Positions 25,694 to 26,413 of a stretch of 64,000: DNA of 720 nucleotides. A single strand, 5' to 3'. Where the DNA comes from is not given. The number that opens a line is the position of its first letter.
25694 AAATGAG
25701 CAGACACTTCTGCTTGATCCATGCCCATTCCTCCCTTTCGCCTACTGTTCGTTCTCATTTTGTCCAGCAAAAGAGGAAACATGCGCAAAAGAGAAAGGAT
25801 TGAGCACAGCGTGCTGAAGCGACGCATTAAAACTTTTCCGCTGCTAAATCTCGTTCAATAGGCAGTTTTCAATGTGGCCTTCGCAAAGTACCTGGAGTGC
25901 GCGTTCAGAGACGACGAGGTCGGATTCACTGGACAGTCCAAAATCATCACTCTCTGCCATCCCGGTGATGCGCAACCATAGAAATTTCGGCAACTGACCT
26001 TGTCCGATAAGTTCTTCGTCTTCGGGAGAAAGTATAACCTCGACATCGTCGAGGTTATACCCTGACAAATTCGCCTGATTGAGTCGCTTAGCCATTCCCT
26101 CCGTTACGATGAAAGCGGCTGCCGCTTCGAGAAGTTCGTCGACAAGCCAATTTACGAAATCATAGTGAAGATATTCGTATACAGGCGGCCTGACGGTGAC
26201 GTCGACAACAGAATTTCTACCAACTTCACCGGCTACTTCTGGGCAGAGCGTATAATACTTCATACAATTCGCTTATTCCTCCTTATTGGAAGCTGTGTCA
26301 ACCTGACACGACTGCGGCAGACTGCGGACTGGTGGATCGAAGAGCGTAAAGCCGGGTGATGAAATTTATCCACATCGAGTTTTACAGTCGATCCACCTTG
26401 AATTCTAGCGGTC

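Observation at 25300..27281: Two uncharacterised co-oriented genes (A: 139 aa acidic, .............; B: 142 aa) between an M23 peptidase and tandem thermitase-like proteases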

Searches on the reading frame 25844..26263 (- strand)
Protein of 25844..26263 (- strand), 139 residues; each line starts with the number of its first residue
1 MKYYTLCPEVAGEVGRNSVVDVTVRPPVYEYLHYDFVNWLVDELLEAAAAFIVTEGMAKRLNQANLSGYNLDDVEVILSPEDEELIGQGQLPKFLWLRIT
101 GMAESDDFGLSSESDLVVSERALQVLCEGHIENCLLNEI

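Call 3: search_protein_families(library=pfam, proteins=[window:25844-26263:-], max_evalue=0.1)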
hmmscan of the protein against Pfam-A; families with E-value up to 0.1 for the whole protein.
window:25844-26263:- (139 aa): 0 families

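Call 4: search_protein_families(library=ncbifam, proteins=[window:25844-26263:-], max_evalue=0.1)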
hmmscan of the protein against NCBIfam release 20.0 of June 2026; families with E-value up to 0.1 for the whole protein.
window:25844-26263:- (139 aa): 0 families

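Call 5: find_homologous_proteins(query=window:25844-26263:-, max_evalue=0.001)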
Query window:25844-26263:- (139 aa): 43 proteins with E <= 0.001 among 95 candidates.
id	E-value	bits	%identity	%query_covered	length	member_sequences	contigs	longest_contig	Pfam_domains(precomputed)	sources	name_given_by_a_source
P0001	1.5e-86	305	100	100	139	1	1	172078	-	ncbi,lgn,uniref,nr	ncbi:hypothetical protein [Desmospora activa]|uniref:Uncharacterized protein n=1 Tax=Desmospora acti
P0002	1.4e-52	195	67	100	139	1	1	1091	-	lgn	-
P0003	3.4e-48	181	62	100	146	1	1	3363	-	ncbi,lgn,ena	-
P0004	9.4e-34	134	50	96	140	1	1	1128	-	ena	-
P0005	6.2e-31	125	54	95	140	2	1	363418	-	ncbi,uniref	ncbi:hypothetical protein GCM10022247_04620 [Allokutzneria multivorans]|uniref:Uncharacterized prote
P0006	6.5e-30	122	52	91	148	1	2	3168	-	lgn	-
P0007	7.3e-29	118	48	100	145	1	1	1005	-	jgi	-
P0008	2.6e-28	117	49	100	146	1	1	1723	-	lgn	-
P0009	9.2e-28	115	48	96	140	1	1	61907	-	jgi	jgi:hypothetical protein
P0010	1.1e-27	115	48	99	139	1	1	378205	-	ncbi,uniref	ncbi:hypothetical protein [Allokutzneria oryzae]|uniref:Bacterial repeat domain-containing protein n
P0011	1.2e-27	114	44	96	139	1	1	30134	-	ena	-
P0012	1.9e-27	114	47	97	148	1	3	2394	-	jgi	jgi:hypothetical protein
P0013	2.7e-27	113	45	95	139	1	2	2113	-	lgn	-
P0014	3.0e-27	113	45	95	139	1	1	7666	-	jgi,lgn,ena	-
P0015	6.0e-27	112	46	96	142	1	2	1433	-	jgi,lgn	jgi:hypothetical protein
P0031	9.7e-24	102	42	98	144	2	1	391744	-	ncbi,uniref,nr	ncbi:hypothetical protein HJB99_08270 [Rhizobium sp. NLR17b]|uniref:hypothetical protein n=1 Tax=Rhi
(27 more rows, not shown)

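Call 8: find_encoding_contigs(protein=P0005, flank=6000, max_places=2)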
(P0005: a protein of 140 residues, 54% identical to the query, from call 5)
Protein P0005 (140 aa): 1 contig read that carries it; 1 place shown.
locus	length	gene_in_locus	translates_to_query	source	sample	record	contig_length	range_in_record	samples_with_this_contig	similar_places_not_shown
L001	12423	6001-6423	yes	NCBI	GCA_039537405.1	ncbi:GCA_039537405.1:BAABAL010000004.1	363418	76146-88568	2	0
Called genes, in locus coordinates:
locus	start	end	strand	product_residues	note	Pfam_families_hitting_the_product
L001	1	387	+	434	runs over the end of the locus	PF22067:Cep192_D3 (faint)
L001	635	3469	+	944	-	PF13191:AAA_16, PF00196:GerE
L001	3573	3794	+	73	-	-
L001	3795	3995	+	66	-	-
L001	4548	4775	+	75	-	-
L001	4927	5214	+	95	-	-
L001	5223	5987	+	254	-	-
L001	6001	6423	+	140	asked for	-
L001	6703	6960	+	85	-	-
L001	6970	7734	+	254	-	-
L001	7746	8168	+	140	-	-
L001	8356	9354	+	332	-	PF04542:Sigma70_r2, PF08281:Sigma70_r4_2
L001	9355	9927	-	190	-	PF01872:RibD_C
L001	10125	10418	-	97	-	-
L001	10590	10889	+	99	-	-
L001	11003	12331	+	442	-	PF00106:adh_short, PF13561:adh_short_C2 (weak)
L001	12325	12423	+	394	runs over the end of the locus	PF13516:LRR_6 (faint)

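Call 9: find_encoding_contigs(protein=P0031, flank=6000, max_places=2)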
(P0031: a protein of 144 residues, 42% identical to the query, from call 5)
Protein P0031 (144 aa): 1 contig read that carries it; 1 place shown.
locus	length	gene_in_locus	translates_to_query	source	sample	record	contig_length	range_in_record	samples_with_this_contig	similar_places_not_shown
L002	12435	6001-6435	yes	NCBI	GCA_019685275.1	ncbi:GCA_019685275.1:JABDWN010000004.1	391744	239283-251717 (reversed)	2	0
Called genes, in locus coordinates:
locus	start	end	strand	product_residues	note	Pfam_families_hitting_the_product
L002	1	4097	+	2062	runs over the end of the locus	PF12256:TcdB_toxin_midN, PF05593:RHS_repeat, PF25023:TEN_YD-shell (weak), PF05593:RHS_repeat, PF25023:TEN_YD-shell, PF14411:LHH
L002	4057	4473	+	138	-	-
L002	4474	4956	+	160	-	-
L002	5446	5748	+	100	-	-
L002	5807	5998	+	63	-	-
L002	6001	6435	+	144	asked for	-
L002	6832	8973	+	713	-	PF21305:type_II_gspD_N0, PF03958:Secretin_N, PF00263:Secretin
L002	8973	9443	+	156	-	PF01478:Peptidase_A24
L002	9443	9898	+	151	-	PF07963:N_methyl (weak), PF08334:T2SSG, PF22434:PilW_C (weak)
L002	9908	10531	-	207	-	PF07963:N_methyl (weak)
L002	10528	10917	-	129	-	PF07963:N_methyl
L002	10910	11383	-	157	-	PF07963:N_methyl (faint), PF12019:GspH (weak)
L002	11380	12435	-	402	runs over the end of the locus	PF28597:T2SSF_N, PF00482:T2SSF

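Call 18: find_related_loci(query=A3, collection=genome_contigs, flank=6000)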
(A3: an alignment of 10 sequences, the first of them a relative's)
Query A3 (141 aa) in genome_contigs; peptide patterns used: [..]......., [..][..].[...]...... (x = any residue, [..] = any of these).
239 stretches matched a pattern; 188 encode a relative of the query (tblastn E <= 1e-3); the best 80 are kept; 79 distinct loci.
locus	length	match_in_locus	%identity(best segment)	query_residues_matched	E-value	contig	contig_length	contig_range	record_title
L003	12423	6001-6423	70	1-141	1e-65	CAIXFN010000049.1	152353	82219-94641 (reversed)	MAG: uncultured Pedosphaera sp. isolate Umea2p3_bin-0208 genome assembly, contig: bin-0208:049/118, whole genome shotgun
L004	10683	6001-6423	65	1-141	6e-62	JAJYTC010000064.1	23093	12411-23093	MAG: Deltaproteobacteria bacterium isolate DX1.bin82 NODE_3246_length_23093_cov_2.217408, whole genome shotgun sequence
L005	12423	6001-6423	65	1-141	6e-60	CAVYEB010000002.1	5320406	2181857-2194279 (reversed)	MAG: uncultured delta proteobacterium isolate MFD04492.bin.1.18 genome assembly, contig: contig_19176, whole genome shot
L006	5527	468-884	63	1-139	1e-59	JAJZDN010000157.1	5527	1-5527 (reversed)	MAG: Planctomycetota bacterium isolate JA4.bin8 NODE_11994_length_5527_cov_3.670370, whole genome shotgun sequence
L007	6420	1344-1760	63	1-139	1e-59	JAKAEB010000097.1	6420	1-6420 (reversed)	MAG: Planctomycetota bacterium isolate WY1.bin118 NODE_20947_length_6420_cov_2.060067, whole genome shotgun sequence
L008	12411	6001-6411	64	1-137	2e-59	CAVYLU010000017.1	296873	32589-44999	MAG: uncultured Alphaproteobacteria bacterium isolate MFD05521.bin.1.8 genome assembly, contig: contig_32877, whole geno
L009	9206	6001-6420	62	1-140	1e-58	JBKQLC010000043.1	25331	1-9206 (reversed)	MAG: Syntrophobacteraceae bacterium isolate CRr2D2E2F__bin_5 CRr2D2E2F_000000053471, whole genome shotgun sequence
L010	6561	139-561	60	1-141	2e-57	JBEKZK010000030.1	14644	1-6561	MAG: Xanthobacteraceae bacterium isolate SPRUCE 697 SPRUCE_697_30, whole genome shotgun sequence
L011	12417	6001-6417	61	1-139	3e-57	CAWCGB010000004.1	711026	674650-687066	MAG: uncultured delta proteobacterium isolate MFD01231.bin.2.77 genome assembly, contig: contig_17465, whole genome shot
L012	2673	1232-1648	63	1-139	2e-57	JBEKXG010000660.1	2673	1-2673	MAG: Syntrophobacteraceae bacterium isolate SPRUCE 646 SPRUCE_646_660, whole genome shotgun sequence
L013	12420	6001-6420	60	1-140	1e-56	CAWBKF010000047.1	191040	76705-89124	MAG: uncultured Alphaproteobacteria bacterium isolate MFD03044.bin.2.74 genome assembly, contig: contig_53912, whole gen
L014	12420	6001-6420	65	1-139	1e-56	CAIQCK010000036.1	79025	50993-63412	uncultured bacterium isolate AM-2014_bin-0333 genome assembly, contig: bin-0333:036/126, whole genome shotgun sequence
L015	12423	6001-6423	60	1-141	3e-56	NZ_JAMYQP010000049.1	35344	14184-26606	Mesorhizobium sp. M0587 M0587_contig00049, whole genome shotgun sequence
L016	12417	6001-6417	62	1-139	2e-56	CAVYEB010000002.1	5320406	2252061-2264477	MAG: uncultured delta proteobacterium isolate MFD04492.bin.1.18 genome assembly, contig: contig_19176, whole genome shot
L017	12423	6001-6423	62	1-141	5e-56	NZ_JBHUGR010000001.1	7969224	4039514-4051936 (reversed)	Mesorhizobium kowhaii strain ICMP 19512 contig_1, whole genome shotgun sequence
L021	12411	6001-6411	58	3-139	4e-54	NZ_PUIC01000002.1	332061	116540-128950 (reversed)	Caulobacter sp. CCUG 60055 caulobacter60055_0000002, whole genome shotgun sequence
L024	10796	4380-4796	58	1-139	5e-52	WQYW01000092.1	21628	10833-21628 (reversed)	MAG: Alphaproteobacteria bacterium isolate Emb289P4bin33 Ga0123357_10002169, whole genome shotgun sequence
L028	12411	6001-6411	56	3-139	1e-51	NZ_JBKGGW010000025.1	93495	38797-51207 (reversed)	Pseudomonas sp. SMN11 contig_25, whole genome shotgun sequence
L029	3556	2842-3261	58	1-140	5e-51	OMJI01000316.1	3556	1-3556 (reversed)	Verrucomicrobia bacterium isolate AM_0936 genome assembly, contig: k99_346403, whole genome shotgun sequence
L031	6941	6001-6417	57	1-139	1e-49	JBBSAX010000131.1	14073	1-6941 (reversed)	MAG: Pyrinomonadales bacterium isolate La6_metabat2.050 La6_metabat2.050_K_3203958_L_14073_cov_27.0479, whole genome sho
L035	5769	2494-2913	51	1-140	8e-49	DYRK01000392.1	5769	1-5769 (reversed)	MAG TPA_asm: Desulfatirhabdium butyrativorans isolate SulCav_GS10_10_47_57 SulCav_GS10_10_27671_length_5769_cov_36_75761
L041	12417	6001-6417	53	1-139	2e-47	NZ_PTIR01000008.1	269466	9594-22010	Trinickia symbiotica strain JPY-345 Ga0139055_108, whole genome shotgun sequence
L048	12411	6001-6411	54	1-136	2e-46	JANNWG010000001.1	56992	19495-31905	MAG: Burkholderiales bacterium isolate VAR_34_metabat_407 VAR_34_k141_1014181, whole genome shotgun sequence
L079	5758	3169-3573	53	1-136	1e-43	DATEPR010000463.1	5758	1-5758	MAG TPA_asm: Pseudonocardiaceae bacterium isolate SMAG_U9026 k141_2588948, whole genome shotgun sequence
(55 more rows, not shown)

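Call 23: search_protein_families(library=pfam, proteins=[L016:2888-5998:+, L041:2828-5992:+, L003:4106-5989:+, L079:1320-3155:+, L001:5223-5984:+, L021:4763-5986:+, L031:4845-5993:+, L024:3019-4368:+, L017:4454-5998:+, L048:4226-5998:+], max_evalue=0.01)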
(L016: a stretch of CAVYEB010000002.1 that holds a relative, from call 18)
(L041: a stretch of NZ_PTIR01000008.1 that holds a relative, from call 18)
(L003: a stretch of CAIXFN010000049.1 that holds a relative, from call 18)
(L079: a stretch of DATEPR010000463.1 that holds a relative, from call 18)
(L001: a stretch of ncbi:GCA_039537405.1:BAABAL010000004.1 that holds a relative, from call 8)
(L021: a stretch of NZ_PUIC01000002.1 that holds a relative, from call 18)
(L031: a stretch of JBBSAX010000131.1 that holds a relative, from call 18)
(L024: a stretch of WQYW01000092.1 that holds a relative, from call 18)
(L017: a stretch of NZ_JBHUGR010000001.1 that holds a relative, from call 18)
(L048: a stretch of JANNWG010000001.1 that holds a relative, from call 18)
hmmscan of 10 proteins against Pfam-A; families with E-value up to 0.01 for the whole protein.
L016:2888-5998:+ (1037 aa): 0 families

L041:2828-5992:+ (1055 aa): 2 families
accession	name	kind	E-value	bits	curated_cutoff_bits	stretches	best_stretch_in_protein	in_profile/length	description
PF01476.26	LysM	-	2.5e-10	40.6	20.9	1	321-367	1-43/43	LysM domain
PF05593.20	RHS_repeat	-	1e-07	32.6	22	0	21-47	8-33/38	RHS Repeat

L003:4106-5989:+ (628 aa): 2 families
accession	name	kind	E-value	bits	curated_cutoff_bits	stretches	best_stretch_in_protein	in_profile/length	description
PF09136.16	Glucodextran_B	-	7.6e-05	23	27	1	102-149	32-78/83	Glucodextranase, domain B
PF05593.20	RHS_repeat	-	0.0028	18.4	22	0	286-314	2-29/38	RHS Repeat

L079:1320-3155:+ (612 aa): 0 families

L001:5223-5984:+ (254 aa): 0 families

L021:4763-5986:+ (408 aa): 2 families
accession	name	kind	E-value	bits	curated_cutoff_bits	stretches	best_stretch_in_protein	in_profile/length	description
PF05488.18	PAAR_motif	-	3.1e-06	27.8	27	1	90-152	9-67/70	PAAR motif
PF25799.1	prePAAR_I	-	0.0011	19.7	25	1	15-68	4-56/57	Class I prePAAR effector Rhs1 motif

L031:4845-5993:+ (383 aa): 2 families
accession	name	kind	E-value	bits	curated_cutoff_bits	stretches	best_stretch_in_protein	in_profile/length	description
PF05488.18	PAAR_motif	-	2.2e-13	50.7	27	2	75-139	2-64/70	PAAR motif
PF25799.1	prePAAR_I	-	0.00011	22.8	25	1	6-61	1-53/57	Class I prePAAR effector Rhs1 motif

L024:3019-4368:+ (450 aa): 0 families

L017:4454-5998:+ (515 aa): 0 families

L048:4226-5998:+ (591 aa): 0 families

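Call 24: predict_structure(alignment_id=A1)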
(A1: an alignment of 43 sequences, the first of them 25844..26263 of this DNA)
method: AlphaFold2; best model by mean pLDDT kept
length: 139 residues; sequences in the alignment: 43
mean_pLDDT: 91.7   pTM: 0.87
mean pLDDT of the five models: 91.7, 91.6, 91.3, 90.7, 90.3
residues with pLDDT >= 90: 111; 70-90: 17; 50-70: 11; < 50: 0
segments of 3 or more residues with pLDDT < 50: none
pLDDT, mean of each block of 10 residues (from residue 1): 95 94 91 92 93 98 98 88 58 95 97 95 96 95
secondary structure, 60 per line:
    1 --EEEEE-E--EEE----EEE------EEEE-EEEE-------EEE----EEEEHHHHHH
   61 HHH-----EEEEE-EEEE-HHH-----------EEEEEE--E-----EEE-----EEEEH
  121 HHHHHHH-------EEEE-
elements in order: E3-7 E12-14 E19-21 E28-31 E33-36 E44-46 E51-54 H55-63 E69-73 E75-78 E94-99 E108-110 E116-119 H120-127 E135-138

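Call 33: search_solved_structures(query=A1, max_evalue=10, show_alignments=2)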
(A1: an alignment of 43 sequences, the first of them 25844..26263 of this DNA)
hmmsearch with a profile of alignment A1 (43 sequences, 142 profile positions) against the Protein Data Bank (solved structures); distinct sequences matched with E-value up to 10: 0.

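Call 37: search_protein_families(library=pfam, alignment_id=A1, max_evalue=10)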
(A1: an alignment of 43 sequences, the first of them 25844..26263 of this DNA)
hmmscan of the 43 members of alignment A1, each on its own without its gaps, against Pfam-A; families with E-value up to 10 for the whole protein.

A. member 1, window:25844-26263:- (139 aa): 1 family
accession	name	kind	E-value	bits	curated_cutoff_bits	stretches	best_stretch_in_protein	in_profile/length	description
PF20603.3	Bact_hydrolase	-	0.26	11.6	27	1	3-22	138-157/160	Bacterial hydrolase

B. families by the number of members that match (of 43 scanned): 9 families
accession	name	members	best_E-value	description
PF07791.16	Imm11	16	0.0013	Immunity protein family (Imm11)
PF18651.6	CshA_NR2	1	0.033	Surface adhesin CshA non-repetitive domain 2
PF04083.22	Abhydro_lipase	1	0.036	Partial alpha/beta-hydrolase lipase region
PF17632.7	DUF5513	1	0.05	Family of unknown function (DUF5513)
PF17862.7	AAA_lid_3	1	0.14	AAA+ lid domain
PF12002.13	MgsA_C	1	0.15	MgsA AAA+ ATPase C terminal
PF03598.20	CdhC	1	0.24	CO dehydrogenase/acetyl-CoA synthase complex beta subunit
PF20603.3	Bact_hydrolase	1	0.26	Bacterial hydrolase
PF09479.16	Flg_new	1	0.3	Listeria-Bacteroides repeat domain (List_Bact_rpt)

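Call 39: search_protein_families(library=pfam, alignment_id=A4, max_evalue=10)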
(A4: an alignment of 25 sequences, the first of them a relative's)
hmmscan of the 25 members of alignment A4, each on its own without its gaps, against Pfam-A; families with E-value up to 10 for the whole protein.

A. member 1, L001:5610-5984:+ (125 aa): 0 families

B. families by the number of members that match (of 25 scanned): 13 families
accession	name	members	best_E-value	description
PF22549.1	ARPP-2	6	0.00015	ARPP-2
PF25426.1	AAA_lid_BCS1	2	0.031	Mitochondrial chaperone BCS1-like, ATPase lid domain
PF24618.1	LTN1_E3_ligase_5th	2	0.22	Listerin HEAT repeat region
PF12323.14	HTH_OrfB_IS605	1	0.032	Helix-turn-helix domain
PF00544.25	Pectate_lyase_4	1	0.048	Pectate lyase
PF01775.22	Ribosomal_L18A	1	0.061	Ribosomal proteins 50S-L18Ae/60S-L20/60S-L18A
PF10264.15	Stork_head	1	0.11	Winged helix Storkhead-box1 domain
PF10851.13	DUF2652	1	0.11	Protein of unknown function (DUF2652)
PF19486.4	DUF6022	1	0.13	Family of unknown function (DUF6022)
PF14969.11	DUF4508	1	0.15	Domain of unknown function (DUF4508)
PF05511.16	ATP-synt_F6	1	0.15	Mitochondrial ATP synthase coupling factor 6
PF25599.1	Ephrin_CRD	1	0.22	Ephrin cysteine rich domain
PF14312.12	FG-GAP_2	1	0.22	FG-GAP repeat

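Call 40: search_solved_structures(query=A4, max_evalue=10, show_alignments=2)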
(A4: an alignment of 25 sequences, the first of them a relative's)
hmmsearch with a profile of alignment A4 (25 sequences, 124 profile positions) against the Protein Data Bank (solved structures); distinct sequences matched with E-value up to 10: 1.
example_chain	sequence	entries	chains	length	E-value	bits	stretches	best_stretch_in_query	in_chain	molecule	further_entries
2lse_A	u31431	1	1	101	0.22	14.8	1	81-116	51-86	Four Helix Bundle Protein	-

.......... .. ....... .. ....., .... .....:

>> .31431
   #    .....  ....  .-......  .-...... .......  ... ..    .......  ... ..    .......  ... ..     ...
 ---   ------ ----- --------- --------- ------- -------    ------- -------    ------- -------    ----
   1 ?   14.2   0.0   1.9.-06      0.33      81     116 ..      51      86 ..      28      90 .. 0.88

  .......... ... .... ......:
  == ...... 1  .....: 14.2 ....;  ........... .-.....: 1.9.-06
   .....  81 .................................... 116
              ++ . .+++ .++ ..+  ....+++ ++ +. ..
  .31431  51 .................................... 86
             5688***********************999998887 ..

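Call 42: find_encoding_contigs(protein=P0003, flank=4000, max_places=3)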
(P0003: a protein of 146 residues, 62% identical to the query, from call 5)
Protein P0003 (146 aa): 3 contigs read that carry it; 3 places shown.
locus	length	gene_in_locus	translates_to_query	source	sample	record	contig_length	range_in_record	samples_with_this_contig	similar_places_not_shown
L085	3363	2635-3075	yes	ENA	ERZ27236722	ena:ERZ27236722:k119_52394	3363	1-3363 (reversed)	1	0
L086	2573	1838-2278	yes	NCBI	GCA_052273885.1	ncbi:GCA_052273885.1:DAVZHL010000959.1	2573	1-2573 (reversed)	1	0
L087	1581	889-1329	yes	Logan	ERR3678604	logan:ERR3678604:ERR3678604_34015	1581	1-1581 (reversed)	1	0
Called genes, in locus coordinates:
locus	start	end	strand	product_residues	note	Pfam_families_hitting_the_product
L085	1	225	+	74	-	?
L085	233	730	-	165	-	-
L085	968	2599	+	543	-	-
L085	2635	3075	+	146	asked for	-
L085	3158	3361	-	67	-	?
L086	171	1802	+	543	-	-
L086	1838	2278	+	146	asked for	-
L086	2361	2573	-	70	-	?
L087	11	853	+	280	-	-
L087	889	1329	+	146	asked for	-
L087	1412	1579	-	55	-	?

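Call 43: find_encoding_contigs(protein=P0002, flank=4000, max_places=3)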
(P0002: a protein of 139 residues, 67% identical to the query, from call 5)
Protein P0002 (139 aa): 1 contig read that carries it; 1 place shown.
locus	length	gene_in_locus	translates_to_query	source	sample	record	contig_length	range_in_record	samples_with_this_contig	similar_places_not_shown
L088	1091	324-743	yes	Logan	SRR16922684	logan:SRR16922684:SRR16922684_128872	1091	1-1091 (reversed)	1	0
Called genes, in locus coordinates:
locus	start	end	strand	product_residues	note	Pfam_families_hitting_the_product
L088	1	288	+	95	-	?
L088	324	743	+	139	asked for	-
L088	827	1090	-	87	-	?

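Call 68: find_homologous_proteins(query=A4, max_evalue=0.001)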
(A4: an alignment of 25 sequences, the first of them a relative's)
Query A4 (25 sequences) (125 aa, profile of the alignment): 452 proteins with E <= 0.001 among 1514 candidates; the best 120 are listed.
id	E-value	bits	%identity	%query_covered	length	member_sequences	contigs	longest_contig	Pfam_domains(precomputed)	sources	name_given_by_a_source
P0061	2.9e-57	210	54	94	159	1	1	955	-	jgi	jgi:hypothetical protein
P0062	8.9e-57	208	58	90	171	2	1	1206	-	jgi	-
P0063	1.1e-56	208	57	92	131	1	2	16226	-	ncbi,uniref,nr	ncbi:hypothetical protein HJC06_29915 [Rhizobium sp. NLR9b]|uniref:hypothetical protein n=1 Tax=uncl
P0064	1.1e-56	208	60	92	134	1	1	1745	-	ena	-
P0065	4.2e-56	206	62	92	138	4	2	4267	-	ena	-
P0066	1.8e-55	204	54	94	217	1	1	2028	-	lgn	-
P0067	2.0e-55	204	56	91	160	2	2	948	-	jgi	jgi:hypothetical protein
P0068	2.3e-55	204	61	92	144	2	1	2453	-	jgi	jgi:hypothetical protein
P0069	3.0e-55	203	54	90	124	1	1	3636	-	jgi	jgi:hypothetical protein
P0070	3.4e-55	203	53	96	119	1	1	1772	-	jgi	jgi:hypothetical protein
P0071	6.6e-55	202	51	94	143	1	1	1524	-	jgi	jgi:hypothetical protein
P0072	8.1e-55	202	51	91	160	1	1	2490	-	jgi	-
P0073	1.9e-54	201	56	99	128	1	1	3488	-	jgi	-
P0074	2.6e-54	200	58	84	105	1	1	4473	-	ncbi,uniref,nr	ncbi:hypothetical protein [Chromobacterium alticapitis]|uniref:hypothetical protein n=1 Tax=Chromoba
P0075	7.8e-54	199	56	92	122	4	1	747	-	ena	-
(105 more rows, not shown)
